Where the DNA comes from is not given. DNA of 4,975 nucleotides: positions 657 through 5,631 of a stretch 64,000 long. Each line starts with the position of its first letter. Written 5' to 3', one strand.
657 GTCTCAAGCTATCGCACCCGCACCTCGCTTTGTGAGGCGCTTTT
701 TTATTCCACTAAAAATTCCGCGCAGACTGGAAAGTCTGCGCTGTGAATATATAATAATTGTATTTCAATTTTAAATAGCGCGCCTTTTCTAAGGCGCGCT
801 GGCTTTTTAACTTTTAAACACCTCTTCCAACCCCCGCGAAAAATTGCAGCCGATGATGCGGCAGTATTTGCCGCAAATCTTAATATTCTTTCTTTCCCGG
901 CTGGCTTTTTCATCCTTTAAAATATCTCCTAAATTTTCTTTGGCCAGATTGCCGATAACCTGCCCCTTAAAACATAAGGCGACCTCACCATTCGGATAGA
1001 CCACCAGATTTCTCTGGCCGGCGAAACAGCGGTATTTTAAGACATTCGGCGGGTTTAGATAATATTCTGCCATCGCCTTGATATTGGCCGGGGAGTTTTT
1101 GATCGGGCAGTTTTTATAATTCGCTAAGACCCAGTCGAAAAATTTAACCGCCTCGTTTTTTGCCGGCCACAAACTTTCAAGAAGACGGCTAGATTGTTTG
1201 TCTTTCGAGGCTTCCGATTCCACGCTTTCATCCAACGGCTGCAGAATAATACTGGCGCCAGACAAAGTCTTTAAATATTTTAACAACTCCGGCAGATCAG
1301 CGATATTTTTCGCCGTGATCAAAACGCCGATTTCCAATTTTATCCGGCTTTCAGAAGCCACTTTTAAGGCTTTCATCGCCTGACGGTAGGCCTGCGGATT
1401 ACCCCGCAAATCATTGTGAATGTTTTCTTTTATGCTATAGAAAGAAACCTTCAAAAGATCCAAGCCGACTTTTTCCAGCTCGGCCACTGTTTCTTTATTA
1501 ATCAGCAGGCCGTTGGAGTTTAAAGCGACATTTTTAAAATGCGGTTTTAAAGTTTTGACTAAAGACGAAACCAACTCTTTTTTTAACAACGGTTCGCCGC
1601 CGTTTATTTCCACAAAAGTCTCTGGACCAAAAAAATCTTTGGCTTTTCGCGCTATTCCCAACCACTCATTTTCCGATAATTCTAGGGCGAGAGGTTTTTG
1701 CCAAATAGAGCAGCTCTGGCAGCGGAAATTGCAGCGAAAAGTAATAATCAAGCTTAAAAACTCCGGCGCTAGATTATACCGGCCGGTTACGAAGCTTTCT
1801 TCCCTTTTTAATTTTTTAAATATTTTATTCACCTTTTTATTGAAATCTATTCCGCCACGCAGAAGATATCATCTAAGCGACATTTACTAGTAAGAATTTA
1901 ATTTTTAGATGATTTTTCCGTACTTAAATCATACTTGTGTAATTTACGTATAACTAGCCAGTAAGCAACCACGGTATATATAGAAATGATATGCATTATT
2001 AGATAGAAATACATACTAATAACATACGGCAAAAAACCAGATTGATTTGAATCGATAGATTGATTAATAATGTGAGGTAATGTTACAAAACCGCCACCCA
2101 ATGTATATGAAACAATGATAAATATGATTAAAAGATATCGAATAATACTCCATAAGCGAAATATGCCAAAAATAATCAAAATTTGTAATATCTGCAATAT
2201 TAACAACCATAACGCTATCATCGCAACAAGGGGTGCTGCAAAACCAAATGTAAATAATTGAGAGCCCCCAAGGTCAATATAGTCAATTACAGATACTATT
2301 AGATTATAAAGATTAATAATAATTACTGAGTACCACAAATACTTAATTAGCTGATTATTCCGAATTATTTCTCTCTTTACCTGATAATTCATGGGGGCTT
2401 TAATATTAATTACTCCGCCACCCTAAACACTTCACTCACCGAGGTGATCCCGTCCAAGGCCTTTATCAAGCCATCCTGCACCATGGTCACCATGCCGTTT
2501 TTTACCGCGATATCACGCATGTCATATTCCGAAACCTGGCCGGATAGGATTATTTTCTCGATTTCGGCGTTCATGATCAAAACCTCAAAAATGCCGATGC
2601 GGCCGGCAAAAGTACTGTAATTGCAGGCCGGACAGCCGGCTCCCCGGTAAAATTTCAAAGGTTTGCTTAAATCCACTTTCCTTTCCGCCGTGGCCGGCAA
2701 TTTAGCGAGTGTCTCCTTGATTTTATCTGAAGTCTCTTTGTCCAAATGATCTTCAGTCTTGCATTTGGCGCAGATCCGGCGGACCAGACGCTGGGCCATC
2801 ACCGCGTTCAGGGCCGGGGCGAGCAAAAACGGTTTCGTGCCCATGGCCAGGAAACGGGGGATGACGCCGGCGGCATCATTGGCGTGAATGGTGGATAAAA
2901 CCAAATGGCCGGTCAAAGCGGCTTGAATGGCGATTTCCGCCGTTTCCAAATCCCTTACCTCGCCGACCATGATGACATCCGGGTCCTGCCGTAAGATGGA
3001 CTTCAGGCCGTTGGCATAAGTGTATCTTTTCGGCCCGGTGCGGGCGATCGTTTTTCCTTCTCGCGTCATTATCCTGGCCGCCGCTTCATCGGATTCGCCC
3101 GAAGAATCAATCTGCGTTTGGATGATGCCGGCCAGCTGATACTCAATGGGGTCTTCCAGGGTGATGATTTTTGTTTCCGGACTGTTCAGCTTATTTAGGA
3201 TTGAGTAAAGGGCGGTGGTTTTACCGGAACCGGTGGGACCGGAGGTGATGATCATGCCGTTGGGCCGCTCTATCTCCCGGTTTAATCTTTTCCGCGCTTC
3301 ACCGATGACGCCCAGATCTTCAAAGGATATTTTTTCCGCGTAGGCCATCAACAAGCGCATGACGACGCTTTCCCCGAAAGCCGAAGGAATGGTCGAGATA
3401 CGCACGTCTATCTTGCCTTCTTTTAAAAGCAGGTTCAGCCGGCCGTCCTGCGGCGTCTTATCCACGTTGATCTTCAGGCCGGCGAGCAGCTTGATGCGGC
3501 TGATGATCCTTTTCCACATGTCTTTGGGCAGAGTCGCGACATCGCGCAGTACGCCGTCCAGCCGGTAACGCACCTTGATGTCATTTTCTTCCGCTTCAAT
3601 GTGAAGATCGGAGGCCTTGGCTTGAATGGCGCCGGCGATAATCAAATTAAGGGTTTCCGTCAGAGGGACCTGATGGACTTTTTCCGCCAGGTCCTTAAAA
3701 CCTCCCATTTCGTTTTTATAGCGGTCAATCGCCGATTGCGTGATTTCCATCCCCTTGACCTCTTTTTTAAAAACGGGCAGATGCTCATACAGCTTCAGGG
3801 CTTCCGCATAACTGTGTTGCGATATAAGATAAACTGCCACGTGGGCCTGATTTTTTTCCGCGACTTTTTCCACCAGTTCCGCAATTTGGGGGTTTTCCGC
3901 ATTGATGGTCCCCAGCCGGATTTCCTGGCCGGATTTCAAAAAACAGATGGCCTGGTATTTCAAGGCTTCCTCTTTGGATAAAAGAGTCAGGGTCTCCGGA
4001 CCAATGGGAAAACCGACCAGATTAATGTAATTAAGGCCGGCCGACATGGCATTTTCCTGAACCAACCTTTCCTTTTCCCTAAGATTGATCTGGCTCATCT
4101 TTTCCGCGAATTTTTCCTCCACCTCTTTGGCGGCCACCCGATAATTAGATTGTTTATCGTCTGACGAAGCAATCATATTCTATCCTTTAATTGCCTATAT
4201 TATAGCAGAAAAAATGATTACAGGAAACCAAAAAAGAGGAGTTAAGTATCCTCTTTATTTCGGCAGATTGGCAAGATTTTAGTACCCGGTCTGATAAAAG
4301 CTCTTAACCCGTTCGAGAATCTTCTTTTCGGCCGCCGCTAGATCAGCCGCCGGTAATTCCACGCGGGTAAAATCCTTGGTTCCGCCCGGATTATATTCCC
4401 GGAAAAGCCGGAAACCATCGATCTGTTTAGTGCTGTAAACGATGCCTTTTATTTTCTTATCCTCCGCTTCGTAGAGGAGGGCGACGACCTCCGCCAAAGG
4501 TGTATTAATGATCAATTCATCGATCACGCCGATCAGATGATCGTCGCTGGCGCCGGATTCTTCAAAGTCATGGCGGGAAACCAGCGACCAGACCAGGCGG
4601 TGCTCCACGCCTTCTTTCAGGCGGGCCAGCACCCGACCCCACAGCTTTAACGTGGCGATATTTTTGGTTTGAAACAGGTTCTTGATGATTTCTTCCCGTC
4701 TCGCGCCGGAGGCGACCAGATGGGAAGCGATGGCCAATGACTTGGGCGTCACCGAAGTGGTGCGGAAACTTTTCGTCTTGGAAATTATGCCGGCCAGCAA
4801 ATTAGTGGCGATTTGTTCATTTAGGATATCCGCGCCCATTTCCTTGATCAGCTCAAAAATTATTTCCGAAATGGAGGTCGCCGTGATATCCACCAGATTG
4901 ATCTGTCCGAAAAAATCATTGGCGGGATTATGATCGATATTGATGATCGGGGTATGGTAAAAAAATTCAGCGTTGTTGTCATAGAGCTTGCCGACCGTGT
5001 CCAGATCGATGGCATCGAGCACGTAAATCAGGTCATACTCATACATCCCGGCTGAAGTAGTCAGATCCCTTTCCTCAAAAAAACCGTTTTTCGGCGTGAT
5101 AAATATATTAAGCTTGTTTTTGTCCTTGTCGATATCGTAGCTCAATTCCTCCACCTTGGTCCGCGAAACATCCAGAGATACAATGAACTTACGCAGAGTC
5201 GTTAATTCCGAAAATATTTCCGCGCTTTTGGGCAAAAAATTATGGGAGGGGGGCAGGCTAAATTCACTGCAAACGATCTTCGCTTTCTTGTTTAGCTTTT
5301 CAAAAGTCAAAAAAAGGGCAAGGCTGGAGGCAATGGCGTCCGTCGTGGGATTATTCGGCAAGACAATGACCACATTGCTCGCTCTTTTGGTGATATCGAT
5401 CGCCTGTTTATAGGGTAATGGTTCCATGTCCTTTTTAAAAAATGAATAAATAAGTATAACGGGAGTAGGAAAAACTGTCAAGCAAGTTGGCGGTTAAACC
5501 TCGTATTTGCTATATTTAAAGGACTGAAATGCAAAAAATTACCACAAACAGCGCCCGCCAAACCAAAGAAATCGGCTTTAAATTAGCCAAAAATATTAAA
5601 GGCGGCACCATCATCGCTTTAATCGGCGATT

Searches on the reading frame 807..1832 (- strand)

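Call 19: search_protein_families(library=pfam, proteins=[window:807-1832:-], max_evalue=0.0001)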
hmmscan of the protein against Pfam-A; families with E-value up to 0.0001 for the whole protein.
window:807-1832:- (341 aa): 2 families
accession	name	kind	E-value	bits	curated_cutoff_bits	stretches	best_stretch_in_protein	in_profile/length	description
PF04055.27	Radical_SAM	-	3.7e-18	66.7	29.5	1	29-187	2-166/166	Radical SAM superfamily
PF13186.11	SPASM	-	6.8e-08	33.1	21.5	1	269-325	1-64/67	Iron-sulfur cluster-binding domain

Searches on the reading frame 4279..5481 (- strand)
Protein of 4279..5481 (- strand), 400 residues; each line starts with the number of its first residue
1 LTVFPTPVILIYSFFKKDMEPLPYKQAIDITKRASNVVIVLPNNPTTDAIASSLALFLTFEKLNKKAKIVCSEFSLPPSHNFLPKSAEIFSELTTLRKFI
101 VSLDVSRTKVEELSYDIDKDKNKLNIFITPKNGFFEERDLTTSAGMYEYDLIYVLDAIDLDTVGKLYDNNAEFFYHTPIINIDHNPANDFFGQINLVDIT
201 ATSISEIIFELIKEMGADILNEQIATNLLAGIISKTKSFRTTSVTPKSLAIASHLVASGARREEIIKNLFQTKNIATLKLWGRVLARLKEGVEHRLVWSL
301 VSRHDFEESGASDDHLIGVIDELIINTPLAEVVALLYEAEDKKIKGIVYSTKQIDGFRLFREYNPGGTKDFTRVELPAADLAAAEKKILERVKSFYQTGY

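Call 19: search_protein_families(library=pfam, proteins=[window:4279-5481:-], max_evalue=0.0001)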
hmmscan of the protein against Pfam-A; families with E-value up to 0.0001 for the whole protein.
window:4279-5481:- (400 aa): 1 family
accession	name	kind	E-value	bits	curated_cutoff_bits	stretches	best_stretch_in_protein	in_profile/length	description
PF01368.27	DHH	-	3.8e-08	34.1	28.1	1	36-232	1-125/125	DHH family, N-terminal domain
